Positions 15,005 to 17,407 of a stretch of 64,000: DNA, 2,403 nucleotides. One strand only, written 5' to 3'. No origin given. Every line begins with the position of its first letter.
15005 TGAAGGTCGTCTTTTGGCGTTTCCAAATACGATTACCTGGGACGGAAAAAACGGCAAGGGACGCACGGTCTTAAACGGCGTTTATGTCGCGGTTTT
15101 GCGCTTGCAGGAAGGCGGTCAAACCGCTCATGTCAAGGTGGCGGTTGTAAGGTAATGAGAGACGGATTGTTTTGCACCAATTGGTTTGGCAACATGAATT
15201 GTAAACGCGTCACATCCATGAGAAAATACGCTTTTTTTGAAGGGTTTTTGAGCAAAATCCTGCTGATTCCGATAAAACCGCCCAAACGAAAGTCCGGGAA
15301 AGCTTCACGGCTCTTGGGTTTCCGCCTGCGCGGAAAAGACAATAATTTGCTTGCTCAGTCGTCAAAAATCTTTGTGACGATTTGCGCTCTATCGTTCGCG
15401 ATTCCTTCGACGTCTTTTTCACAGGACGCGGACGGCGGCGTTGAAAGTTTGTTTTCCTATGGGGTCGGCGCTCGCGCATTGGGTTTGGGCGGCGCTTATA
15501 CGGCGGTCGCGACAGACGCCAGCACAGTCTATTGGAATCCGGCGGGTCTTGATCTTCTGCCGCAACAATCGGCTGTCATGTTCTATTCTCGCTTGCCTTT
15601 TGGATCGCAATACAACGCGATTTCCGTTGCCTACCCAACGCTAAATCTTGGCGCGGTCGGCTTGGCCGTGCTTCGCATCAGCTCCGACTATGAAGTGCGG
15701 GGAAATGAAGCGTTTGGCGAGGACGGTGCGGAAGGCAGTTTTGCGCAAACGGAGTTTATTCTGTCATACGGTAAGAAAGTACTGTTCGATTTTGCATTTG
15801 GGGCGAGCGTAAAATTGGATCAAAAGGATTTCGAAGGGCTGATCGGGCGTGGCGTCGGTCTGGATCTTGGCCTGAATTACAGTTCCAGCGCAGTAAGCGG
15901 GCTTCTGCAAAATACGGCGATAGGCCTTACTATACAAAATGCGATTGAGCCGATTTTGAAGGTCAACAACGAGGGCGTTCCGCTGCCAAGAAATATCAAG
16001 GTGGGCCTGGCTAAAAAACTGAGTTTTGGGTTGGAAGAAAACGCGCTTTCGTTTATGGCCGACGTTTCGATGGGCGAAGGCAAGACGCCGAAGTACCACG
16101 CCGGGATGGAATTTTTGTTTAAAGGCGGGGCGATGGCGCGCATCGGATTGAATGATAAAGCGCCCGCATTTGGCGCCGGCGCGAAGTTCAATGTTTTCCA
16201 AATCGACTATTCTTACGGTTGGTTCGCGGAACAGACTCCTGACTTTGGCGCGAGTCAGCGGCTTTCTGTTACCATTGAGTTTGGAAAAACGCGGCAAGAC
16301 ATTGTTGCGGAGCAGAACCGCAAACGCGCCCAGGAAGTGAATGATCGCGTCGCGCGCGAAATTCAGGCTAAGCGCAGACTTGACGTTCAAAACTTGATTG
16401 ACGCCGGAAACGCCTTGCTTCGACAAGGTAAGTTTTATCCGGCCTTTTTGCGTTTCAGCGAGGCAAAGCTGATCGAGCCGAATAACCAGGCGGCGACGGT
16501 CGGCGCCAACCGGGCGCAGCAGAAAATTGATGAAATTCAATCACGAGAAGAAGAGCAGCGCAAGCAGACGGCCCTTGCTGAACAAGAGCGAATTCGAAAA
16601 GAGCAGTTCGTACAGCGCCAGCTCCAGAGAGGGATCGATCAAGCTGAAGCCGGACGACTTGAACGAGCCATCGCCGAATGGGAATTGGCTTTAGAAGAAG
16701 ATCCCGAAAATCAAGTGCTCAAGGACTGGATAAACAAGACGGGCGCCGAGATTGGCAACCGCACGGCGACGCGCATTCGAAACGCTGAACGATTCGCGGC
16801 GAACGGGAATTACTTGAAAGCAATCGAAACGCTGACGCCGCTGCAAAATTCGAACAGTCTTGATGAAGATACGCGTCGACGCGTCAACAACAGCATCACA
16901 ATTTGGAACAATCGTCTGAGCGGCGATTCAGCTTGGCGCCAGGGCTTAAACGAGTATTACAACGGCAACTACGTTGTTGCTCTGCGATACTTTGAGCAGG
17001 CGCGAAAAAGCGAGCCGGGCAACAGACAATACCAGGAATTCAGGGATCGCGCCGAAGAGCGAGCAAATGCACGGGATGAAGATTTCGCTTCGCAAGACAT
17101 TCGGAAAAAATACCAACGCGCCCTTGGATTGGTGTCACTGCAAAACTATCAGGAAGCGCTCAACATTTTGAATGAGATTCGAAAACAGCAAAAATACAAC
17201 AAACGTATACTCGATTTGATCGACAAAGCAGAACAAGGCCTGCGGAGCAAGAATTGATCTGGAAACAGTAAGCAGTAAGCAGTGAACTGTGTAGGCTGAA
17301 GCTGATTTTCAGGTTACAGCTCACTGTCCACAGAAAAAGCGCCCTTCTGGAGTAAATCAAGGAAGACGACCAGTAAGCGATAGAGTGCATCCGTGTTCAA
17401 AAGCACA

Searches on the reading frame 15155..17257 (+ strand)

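Call 78: search_protein_families(library=pfam, proteins=[window:15155-17257:+], max_evalue=0.00001)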
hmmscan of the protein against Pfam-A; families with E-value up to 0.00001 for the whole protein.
window:15155-17257:+ (700 aa): 1 family
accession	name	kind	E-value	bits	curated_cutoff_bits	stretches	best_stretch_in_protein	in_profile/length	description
PF07719.23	TPR_2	-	1.9e-08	34.2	27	0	594-623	5-34/34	Tetratricopeptide repeat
